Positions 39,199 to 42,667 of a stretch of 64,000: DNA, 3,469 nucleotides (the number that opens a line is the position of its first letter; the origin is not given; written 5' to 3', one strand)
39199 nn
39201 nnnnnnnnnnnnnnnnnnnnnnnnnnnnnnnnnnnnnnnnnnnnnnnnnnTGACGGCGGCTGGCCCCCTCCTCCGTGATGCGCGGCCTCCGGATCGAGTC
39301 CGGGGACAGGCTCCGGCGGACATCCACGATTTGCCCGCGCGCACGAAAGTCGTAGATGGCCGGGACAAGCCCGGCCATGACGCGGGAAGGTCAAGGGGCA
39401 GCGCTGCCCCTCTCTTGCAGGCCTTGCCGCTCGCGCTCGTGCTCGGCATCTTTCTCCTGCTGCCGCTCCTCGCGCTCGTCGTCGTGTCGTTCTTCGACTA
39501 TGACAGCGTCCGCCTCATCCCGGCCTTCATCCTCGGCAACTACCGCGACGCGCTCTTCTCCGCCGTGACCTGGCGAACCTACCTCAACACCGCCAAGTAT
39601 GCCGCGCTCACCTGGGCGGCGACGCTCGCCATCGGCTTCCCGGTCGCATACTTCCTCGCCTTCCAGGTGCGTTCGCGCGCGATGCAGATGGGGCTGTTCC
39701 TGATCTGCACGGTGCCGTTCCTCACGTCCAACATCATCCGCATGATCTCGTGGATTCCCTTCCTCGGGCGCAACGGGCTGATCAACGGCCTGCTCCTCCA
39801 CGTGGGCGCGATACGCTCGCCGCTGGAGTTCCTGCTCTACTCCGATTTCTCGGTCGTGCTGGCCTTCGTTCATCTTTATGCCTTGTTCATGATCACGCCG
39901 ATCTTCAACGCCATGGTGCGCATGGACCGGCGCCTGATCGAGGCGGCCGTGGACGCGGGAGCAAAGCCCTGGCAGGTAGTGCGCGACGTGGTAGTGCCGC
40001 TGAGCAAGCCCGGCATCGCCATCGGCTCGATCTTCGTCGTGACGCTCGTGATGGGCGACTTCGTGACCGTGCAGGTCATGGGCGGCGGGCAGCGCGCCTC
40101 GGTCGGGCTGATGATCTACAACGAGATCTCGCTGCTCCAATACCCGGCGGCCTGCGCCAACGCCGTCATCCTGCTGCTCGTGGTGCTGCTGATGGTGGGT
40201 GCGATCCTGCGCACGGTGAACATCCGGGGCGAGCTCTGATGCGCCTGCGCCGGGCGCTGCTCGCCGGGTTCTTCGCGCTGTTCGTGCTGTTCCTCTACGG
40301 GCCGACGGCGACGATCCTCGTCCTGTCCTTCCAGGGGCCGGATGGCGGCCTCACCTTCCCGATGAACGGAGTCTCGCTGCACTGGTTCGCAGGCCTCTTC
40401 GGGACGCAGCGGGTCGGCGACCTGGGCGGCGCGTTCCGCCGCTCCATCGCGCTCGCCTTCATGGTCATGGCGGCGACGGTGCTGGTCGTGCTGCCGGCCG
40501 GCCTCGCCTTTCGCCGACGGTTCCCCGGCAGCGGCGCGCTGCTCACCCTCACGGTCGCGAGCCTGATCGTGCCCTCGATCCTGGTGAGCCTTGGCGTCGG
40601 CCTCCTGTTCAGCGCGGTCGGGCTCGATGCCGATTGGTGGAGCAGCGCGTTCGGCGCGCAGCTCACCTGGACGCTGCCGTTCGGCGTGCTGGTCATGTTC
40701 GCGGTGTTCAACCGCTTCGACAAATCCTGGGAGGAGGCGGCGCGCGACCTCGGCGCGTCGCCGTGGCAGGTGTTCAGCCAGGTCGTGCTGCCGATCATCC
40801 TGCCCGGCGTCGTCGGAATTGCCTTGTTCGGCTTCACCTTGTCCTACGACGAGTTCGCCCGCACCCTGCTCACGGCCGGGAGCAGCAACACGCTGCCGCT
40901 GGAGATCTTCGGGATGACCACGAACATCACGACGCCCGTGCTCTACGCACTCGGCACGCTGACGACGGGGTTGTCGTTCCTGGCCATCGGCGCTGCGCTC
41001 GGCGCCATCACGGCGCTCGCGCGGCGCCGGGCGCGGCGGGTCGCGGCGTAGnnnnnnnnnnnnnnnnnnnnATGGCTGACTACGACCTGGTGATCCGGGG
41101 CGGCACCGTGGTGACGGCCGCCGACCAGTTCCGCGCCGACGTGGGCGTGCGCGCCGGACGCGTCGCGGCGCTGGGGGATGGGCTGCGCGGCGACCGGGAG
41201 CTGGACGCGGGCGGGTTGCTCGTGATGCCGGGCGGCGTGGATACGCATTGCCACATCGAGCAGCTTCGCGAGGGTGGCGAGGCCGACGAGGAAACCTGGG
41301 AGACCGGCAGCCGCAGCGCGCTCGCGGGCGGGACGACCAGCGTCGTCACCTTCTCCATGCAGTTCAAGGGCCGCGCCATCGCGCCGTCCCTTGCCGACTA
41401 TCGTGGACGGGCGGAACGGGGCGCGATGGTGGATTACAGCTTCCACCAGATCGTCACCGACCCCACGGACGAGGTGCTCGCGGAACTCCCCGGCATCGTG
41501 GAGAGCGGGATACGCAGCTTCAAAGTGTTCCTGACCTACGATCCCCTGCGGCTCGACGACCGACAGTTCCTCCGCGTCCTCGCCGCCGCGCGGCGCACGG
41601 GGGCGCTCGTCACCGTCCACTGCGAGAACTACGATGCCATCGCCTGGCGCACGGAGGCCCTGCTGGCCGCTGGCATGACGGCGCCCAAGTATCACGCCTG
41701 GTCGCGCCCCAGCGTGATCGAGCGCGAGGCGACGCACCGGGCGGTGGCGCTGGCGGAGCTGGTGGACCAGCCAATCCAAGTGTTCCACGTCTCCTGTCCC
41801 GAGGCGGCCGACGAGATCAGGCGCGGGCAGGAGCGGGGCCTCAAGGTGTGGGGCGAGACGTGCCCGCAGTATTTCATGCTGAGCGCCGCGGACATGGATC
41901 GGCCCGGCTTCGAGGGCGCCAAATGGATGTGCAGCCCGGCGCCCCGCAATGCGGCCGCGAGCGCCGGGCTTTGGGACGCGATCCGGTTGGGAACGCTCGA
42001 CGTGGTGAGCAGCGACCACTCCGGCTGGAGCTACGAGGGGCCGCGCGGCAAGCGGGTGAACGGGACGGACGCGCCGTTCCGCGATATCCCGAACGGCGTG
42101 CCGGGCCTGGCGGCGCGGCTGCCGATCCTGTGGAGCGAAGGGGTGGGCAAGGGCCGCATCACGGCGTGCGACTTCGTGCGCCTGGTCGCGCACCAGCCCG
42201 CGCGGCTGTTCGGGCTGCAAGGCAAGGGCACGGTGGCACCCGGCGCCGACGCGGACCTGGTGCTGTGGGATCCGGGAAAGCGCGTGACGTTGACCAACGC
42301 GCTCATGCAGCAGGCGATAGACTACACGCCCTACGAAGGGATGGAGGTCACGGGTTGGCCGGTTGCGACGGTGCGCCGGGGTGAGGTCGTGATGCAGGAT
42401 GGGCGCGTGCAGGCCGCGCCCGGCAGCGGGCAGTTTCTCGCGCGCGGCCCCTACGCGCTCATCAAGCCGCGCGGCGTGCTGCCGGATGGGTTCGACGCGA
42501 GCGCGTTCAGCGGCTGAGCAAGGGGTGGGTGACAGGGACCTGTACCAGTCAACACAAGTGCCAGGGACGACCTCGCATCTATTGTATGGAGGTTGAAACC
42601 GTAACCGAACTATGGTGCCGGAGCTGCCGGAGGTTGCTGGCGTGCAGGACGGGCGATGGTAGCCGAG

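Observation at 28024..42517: Divergent operon pair for an N-rich (ureido) compound: two in-operon BiuH/TrtA-like cysteine hydrolases, AmiF-like amidase, allophanate hydrolase and hydantoinase, with two ABC importers and no regulator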

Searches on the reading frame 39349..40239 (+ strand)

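Call 11: search_protein_families(library=ncbifam, proteins=[window:39349-40239:+], max_evalue=0.00001)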
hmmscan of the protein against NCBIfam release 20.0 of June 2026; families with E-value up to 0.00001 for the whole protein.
window:39349-40239:+ (296 aa): 16 families
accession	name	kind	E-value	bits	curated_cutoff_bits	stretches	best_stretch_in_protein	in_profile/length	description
NF007044.0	PRK09497.1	equivalog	5.5e-36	124.5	348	1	32-287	19-272/285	spermidine/putrescine ABC transporter permease PotB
NF007963.0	PRK10683.1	equivalog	6.7e-36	124.3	489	1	47-281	68-300/317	putrescine ABC transporter permease PotH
NF011624.0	PRK15050.1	equivalog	1.3e-30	106.5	247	1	14-291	17-286/297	2-aminoethylphosphonate ABC transporter permease subunit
TIGR03226.1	PhnU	equivalog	7.1e-25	88.1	283.45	1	10-289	30-302/311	2-aminoethylphosphonate ABC transporter permease subunit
NF043074.1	MMSYN1_0196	equivalog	7.8e-18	64.7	350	1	25-284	14-257/277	spermidine/putrescine ABC transporter permease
TIGR03262.1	PhnU2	equivalog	2.1e-15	56.4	593.25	1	28-288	10-254/546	putative 2-aminoethylphosphonate ABC transporter permease subunit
TIGR02141.1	modB_ABC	equivalog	6.4e-14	52.1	182.6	1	82-284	4-200/208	molybdate ABC transporter permease subunit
TIGR01581.1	Mo_ABC_porter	hypoth_equivalog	8.1e-13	48.4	210.3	1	85-282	30-224/225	ABC transporter permease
NF007047.0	PRK09500.1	equivalog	3.4e-10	40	326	1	32-283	14-245/257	spermidine/putrescine ABC transporter permease PotC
TIGR00969.1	3a0106s02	subfamily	1.3e-08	34.7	240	1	31-283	26-265/272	sulfate ABC transporter permease subunit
NF008049.0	PRK10782.1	subfamily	3.7e-07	30.1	212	1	178-283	101-202/217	methionine ABC transporter permease MetI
NF006939.0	PRK09421.1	equivalog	4.1e-07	29.6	262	1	73-282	7-209/230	molybdate ABC transporter permease subunit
TIGR02140.1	permease_CysW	equivalog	9.4e-07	28.6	329.1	1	84-283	55-251/261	sulfate ABC transporter permease subunit CysW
NF043073.1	MMSYN1_0195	equivalog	1.9e-06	26.4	1250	1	166-282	127-242/1021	spermidine/putrescine ABC transporter permease/substrate-binding protein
NF008208.0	PRK10971.1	equivalog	2.3e-06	27.3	415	0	123-286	103-263/277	sulfate/thiosulfate ABC transporter permease CysT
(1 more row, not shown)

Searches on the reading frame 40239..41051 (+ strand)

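Call 11: search_protein_families(library=ncbifam, proteins=[window:40239-41051:+], max_evalue=0.00001)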
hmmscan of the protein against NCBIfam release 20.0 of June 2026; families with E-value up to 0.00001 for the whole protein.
window:40239-41051:+ (270 aa): 21 families
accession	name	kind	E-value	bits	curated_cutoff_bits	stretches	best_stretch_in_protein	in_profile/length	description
NF007047.0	PRK09500.1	equivalog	6.5e-34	117.7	326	1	4-250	3-245/257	spermidine/putrescine ABC transporter permease PotC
NF007889.0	PRK10592.1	equivalog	4e-20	72.6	476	1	14-244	18-251/281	putrescine ABC transporter permease PotI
NF043073.1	MMSYN1_0195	equivalog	3.4e-18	65.2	1250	1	7-245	5-236/1021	spermidine/putrescine ABC transporter permease/substrate-binding protein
NF011624.0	PRK15050.1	equivalog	2.6e-15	56.3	247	1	13-228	34-256/297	2-aminoethylphosphonate ABC transporter permease subunit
TIGR03255.1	PhnV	equivalog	1.9e-13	50.7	358.7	1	5-267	13-267/270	2-aminoethylphosphonate ABC transport system, membrane component PhnV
TIGR03226.1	PhnU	equivalog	3.3e-13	49.8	283.45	1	10-237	49-284/311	2-aminoethylphosphonate ABC transporter permease subunit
TIGR03262.1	PhnU2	equivalog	5.2e-13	48.5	593.25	1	4-225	3-224/546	putative 2-aminoethylphosphonate ABC transporter permease subunit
TIGR02141.1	modB_ABC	equivalog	3.5e-12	46.4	182.6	1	72-249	6-200/208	molybdate ABC transporter permease subunit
TIGR01581.1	Mo_ABC_porter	hypoth_equivalog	9.3e-12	44.9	210.3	1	64-248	21-221/225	ABC transporter permease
NF007044.0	PRK09497.1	equivalog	1.2e-11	44.6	348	1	145-201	161-217/285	spermidine/putrescine ABC transporter permease PotB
NF008208.0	PRK10971.1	equivalog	3.6e-11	43.1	415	1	78-215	73-221/277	sulfate/thiosulfate ABC transporter permease CysT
TIGR00969.1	3a0106s02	subfamily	3.8e-11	43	240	1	72-248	69-261/272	sulfate ABC transporter permease subunit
NF006939.0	PRK09421.1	equivalog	6.3e-11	42.1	262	1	70-227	12-190/230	molybdate ABC transporter permease subunit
TIGR02139.1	permease_CysT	equivalog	3.1e-10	40.1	246.1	1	108-215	114-213/265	sulfate ABC transporter permease subunit CysT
NF040932.1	ABC_arch_GlcU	equivalog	6.1e-09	35.9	340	1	100-225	100-226/272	glucose ABC transporter permease GlcU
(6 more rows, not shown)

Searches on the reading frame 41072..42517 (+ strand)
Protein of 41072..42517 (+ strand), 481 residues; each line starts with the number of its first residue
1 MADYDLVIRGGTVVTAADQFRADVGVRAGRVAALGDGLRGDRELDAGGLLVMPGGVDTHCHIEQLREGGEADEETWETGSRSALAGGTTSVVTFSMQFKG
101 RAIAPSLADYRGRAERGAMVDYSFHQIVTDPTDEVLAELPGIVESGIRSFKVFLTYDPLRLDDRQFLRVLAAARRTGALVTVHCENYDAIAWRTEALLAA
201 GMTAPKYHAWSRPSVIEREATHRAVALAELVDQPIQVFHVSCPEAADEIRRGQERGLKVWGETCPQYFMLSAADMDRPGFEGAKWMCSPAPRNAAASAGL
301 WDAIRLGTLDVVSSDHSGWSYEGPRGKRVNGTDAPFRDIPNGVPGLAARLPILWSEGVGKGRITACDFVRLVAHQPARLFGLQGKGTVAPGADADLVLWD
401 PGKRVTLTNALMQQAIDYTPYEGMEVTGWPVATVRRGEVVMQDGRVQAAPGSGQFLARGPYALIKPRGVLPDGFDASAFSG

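Call 11: search_protein_families(library=ncbifam, proteins=[window:41072-42517:+], max_evalue=0.00001)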
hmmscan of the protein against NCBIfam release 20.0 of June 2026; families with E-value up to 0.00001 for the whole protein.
window:41072-42517:+ (481 aa): 45 families (the best 25 are shown)
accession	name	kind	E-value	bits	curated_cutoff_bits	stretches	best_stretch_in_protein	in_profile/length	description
NF009941.0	PRK13404.1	subfamily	1.1e-192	640.9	647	1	2-464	2-467/478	dihydropyrimidinase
TIGR02033.1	D-hydantoinase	equivalog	1.4e-146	489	393.25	1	7-458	2-454/454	dihydropyrimidinase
TIGR03178.1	allantoinase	equivalog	1.7e-75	254.5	357.85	1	5-457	1-440/441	allantoinase AllB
NF004839.0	PRK06189.1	equivalog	1e-72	245.2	631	1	4-457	3-446/451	allantoinase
NF006559.0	PRK09060.1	equivalog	1.1e-69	234.9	482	1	3-450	4-431/444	dihydroorotase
NF002668.0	PRK02382.1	equivalog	3.7e-68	230.2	452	1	16-457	8-427/436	dihydroorotase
NF058539.1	ergo_uti2_ErtD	equivalog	1.7e-63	215.1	650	1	4-457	2-446/449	hydantoin-5-propionate amidohydrolase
NF058538.1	ergo_util_ErtD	equivalog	4.2e-57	193.9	600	1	4-456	1-444/446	hydantoin-5-propionate amidohydrolase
TIGR00857.1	pyrC_multi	subfamily_domain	7.8e-57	193.1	279.05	1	20-444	4-412/412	dihydroorotase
NF005960.0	PRK08044.1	equivalog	7.8e-57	193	688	1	4-457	3-449/453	allantoinase AllB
NF005751.0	PRK07575.1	equivalog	3.6e-53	180.6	529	1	5-448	4-427/440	dihydroorotase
NF006836.0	PRK09357.1-1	equivalog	4.5e-41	141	538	1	7-447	5-430/432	dihydroorotase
NF006688.0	PRK09236.1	equivalog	5.5e-41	140.8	535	1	6-450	4-435/444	dihydroorotase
NF003271.0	PRK04250.1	equivalog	3e-39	134.8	405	1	4-447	2-394/407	dihydroorotase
NF006837.0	PRK09357.1-2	equivalog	1e-38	133.1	575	1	7-445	4-426/428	dihydroorotase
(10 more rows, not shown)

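Call 44: search_solved_structures(query=window:41072-42517:+, show_alignments=0, max_evalue=1e-40)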
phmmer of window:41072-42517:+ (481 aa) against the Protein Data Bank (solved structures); distinct sequences matched with E-value up to 1e-40: 41.
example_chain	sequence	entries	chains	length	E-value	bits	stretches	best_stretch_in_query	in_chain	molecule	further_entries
1nfg_A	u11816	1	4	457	1.4e-117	396.4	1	5-461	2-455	D-hydantoinase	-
1yny_A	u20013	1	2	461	7.7e-110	370.9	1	8-460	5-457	D-Hydantoinase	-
4kir_A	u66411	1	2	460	8.1e-110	370.8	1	8-460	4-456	D-hydantoinase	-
4kqn_A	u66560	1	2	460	1.2e-109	370.2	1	8-460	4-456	D-hydantoinase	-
1k1d_A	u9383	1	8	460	9.3e-109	367.3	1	7-462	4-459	D-hydantoinase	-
3sfw_A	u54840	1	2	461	1e-104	354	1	8-462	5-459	Dihydropyrimidinase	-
3dc8_A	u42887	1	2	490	3.2e-97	329.3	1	6-464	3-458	Dihydropyrimidinase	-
4tqt_A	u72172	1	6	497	5.7e-97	328.5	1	6-464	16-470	D-hydantoinase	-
2fty_A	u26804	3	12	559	1.7e-88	300.5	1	4-273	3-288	dihydropyrimidinase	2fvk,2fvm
5ykd_A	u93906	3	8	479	2.4e-80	273.6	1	5-462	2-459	D-hydantoinase/dihydropyrimidinase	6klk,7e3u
5e5c_A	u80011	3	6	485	2.5e-80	273.6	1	5-462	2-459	D-hydantoinase/dihydropyrimidinase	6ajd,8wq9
4gz7_A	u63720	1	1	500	1.4e-79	271.1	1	5-462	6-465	dihydropyrimidinase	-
4h00_A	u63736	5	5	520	1.6e-79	270.9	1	5-462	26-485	dihydropyrimidinase | Chromosome 8 SCAF14545, whole genome shotgun sequence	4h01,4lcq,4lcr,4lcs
1gkp_A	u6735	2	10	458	1.9e-77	264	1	6-460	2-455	HYDANTOINASE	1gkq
2ftw_A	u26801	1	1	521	9.4e-75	255.2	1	6-462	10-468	dihydropyrimidine amidohydrolase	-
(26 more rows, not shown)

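Call 46: search_protein_families(library=pfam, proteins=[window:41072-42517:+], max_evalue=0.001)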
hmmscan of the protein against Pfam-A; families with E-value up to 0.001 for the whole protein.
window:41072-42517:+ (481 aa): 2 families
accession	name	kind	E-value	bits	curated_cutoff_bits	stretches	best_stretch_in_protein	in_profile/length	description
PF01979.26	Amidohydro_1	-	3.6e-17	63.1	25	1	50-440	1-345/345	Amidohydrolase family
PF07969.17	Amidohydro_3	-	5.2e-12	46.4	29.7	1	363-440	407-471/472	Amidohydrolase family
